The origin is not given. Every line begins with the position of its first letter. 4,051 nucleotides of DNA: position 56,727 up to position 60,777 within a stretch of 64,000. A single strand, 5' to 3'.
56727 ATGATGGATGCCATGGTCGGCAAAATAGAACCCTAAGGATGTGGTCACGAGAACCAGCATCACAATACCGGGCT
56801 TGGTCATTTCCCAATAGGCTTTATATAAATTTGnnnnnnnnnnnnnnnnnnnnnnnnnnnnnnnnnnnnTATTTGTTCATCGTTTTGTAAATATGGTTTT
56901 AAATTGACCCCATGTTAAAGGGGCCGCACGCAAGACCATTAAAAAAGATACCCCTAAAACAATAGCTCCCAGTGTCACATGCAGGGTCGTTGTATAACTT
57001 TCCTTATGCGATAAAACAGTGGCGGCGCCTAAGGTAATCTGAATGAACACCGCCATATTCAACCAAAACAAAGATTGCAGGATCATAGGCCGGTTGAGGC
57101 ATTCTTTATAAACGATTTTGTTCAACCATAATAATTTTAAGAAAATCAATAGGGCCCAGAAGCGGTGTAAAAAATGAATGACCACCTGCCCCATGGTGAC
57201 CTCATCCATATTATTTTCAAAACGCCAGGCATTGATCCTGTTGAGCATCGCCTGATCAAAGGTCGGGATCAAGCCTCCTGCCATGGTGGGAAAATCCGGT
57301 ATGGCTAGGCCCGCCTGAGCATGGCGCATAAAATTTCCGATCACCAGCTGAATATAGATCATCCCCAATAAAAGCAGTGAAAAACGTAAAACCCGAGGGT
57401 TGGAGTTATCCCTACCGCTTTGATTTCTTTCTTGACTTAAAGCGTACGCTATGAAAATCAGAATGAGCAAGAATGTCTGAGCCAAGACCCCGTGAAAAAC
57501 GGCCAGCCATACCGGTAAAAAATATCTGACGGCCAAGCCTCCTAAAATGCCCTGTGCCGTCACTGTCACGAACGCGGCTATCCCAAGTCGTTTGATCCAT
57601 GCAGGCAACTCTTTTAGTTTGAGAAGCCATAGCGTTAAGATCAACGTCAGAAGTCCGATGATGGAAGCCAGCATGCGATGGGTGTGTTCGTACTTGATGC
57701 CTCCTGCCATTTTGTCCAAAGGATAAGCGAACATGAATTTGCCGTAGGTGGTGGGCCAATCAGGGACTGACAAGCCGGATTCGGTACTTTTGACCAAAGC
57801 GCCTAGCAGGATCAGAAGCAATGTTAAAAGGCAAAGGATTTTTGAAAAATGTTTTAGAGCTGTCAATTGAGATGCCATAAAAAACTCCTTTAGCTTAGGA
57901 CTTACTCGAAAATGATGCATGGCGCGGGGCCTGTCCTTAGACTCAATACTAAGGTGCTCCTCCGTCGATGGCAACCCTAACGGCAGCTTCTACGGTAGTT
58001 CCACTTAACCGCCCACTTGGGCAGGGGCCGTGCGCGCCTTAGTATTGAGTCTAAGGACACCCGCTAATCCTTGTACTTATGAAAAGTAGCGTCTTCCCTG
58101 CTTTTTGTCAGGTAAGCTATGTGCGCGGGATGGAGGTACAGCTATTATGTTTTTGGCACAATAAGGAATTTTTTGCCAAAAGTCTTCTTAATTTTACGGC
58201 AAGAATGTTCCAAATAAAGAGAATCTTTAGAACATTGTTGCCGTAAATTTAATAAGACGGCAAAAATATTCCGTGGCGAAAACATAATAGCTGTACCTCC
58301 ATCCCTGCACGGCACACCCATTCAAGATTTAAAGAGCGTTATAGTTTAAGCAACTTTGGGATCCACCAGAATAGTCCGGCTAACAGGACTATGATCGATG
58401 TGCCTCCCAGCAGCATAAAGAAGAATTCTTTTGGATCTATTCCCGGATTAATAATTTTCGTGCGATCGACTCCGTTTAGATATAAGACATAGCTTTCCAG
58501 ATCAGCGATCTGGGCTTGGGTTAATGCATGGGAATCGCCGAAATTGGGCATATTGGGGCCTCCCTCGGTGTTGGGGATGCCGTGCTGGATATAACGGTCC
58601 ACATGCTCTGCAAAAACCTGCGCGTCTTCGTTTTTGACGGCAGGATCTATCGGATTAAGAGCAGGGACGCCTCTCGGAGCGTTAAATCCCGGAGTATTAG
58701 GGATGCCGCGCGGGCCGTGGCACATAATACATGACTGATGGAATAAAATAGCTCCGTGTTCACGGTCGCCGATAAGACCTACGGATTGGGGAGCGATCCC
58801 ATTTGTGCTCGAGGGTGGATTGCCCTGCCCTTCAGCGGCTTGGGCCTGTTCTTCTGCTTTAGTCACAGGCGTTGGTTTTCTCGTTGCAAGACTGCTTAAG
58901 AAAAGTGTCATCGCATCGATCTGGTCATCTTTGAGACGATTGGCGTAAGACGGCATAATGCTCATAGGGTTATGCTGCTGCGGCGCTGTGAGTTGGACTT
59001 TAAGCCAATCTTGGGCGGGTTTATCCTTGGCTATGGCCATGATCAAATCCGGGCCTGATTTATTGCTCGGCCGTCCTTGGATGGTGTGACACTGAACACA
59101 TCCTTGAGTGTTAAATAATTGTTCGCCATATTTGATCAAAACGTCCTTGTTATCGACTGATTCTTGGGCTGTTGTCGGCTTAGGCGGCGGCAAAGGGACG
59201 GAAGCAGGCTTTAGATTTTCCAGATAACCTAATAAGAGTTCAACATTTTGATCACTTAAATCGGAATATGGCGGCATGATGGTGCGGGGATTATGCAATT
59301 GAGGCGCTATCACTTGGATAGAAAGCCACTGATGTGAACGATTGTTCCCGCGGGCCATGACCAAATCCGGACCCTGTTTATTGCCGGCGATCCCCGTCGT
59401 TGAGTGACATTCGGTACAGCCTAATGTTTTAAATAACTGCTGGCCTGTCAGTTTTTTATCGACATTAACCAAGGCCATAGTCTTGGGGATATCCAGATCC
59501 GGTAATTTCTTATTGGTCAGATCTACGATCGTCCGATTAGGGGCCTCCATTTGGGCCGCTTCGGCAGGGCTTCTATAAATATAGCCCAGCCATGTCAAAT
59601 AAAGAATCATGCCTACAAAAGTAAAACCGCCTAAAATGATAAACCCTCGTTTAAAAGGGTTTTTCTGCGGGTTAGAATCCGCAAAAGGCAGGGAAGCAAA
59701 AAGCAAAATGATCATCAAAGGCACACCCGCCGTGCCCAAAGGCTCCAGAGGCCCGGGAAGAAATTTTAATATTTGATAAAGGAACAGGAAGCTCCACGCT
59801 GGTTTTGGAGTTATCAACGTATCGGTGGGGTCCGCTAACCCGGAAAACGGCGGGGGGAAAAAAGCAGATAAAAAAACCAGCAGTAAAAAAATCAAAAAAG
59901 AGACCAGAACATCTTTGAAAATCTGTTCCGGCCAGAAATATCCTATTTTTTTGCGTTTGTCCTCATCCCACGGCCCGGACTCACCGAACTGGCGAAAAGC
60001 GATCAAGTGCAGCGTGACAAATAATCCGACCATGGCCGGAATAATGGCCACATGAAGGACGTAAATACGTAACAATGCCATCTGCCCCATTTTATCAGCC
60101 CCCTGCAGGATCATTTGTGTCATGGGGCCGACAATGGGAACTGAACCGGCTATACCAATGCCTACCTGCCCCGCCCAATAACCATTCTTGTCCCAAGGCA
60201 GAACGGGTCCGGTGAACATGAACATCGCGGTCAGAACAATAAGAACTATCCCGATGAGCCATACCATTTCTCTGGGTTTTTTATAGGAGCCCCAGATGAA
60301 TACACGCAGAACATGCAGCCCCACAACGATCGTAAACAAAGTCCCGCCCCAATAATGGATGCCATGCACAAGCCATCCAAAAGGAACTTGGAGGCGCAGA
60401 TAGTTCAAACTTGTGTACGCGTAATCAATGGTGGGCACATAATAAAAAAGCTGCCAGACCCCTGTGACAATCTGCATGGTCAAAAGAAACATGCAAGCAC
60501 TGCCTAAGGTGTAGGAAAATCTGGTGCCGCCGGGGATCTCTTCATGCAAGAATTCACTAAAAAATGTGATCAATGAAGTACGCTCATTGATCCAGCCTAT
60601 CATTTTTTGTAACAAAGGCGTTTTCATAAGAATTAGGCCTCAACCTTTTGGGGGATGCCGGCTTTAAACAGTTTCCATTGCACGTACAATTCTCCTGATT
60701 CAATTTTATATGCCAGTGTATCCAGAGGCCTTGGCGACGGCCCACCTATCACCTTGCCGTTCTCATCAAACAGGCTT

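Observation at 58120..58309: Family C: three ~190-nt near-perfect foldback elements with a conserved 21-nt apical loop and fully compensated stems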

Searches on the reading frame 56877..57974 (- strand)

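Call 30: search_protein_families(library=pfam, proteins=[window:56877-57974:-])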
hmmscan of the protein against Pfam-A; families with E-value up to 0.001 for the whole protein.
window:56877-57974:- (365 aa): 1 family
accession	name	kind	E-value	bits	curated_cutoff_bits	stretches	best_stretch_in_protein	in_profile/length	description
PF02628.20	COX15-CtaA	-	2.1e-43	149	29.9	1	45-342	5-320/322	Cytochrome oxidase assembly protein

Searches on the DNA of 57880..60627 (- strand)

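Call 31: search_rna_families(source=window, start=57880, end=58340, threshold=evalue, max_evalue=10)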
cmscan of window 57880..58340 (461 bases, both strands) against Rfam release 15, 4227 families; matches with E-value up to 10: 19.
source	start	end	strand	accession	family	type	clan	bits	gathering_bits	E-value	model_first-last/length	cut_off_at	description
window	58127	58305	+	RF04205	MIR2606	Gene; miRNA;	-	35.8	139.7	0.00086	1-165/165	no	MIR2606 microRNA precursor family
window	58127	58305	-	RF04205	MIR2606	Gene; miRNA;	-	33.2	139.7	0.0032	1-165/165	no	MIR2606 microRNA precursor family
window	58192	58249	-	RF00951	mir-1302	Gene; miRNA;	-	28.9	62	0.0095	1-52/52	no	mir-1302 microRNA precursor family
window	58183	58260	-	RF03845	mir-3327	Gene; miRNA;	-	27.7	85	0.0057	1-89/89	no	mir-3327 microRNA precursor family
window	58133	58300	-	RF03839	MIR2599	Gene; miRNA;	-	25.4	120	0.012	1-132/132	no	MIR2599 microRNA precursor family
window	58181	58258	-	RF03806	mir-2007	Gene; miRNA;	-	23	100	0.031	1-90/90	no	mir-2007 microRNA precursor family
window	58185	58258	+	RF03845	mir-3327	Gene; miRNA;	-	21.7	85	0.21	1-89/89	no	mir-3327 microRNA precursor family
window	58186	58254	+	RF01061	mir-548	Gene; miRNA;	-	21.6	90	0.12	1-84/84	no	mir-548 microRNA precursor family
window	58182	58258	-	RF04206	MIR9555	Gene; miRNA;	-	20.3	119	0.48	1-137/137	no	MIR9555 microRNA precursor family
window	57936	58055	+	RF03510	mir-3660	Gene; miRNA;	-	19.9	70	0.23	1-82/82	no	mir-3660 microRNA precursor family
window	58162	58275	+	RF04206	MIR9555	Gene; miRNA;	-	19.6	119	0.72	1-137/137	no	MIR9555 microRNA precursor family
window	58194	58246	+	RF01666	rox2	Cis-reg;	-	18.7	55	1.7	1-71/71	no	Drosophila rox2 ncRNA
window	58152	58180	+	RF00439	SNORD87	Gene; snRNA; snoRNA; CD-box;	-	17.4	50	1.4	1-85/85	no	Small nucleolar RNA SNORD87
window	58186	58252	-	RF04118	MIR9481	Gene; miRNA;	-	17.2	130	0.77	1-135/135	no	MIR9481 microRNA precursor family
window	58237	58264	-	RF01350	CRISPR-DR41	Gene; CRISPR;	-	16.4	36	2.3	1-29/29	no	CRISPR RNA direct repeat element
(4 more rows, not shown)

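Call 76: search_with_rna_model(model_id=R1, sources=[L176, L177, L178, L050, L053, L055], max_evalue=1)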
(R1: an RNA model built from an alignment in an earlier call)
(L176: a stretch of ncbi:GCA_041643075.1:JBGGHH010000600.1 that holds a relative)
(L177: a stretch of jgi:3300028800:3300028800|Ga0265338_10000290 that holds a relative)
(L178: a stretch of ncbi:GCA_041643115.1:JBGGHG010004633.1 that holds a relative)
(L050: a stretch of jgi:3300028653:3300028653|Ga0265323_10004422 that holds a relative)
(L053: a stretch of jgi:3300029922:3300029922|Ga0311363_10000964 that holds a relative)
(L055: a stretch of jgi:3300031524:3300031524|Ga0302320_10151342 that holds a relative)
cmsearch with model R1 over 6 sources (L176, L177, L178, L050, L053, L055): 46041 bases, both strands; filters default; matches with E-value up to 1: 2.
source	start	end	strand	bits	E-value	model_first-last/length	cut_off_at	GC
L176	2388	2527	+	18.9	0.012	1-143/143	no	0.44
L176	4760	4899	-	18.9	0.012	1-143/143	no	0.44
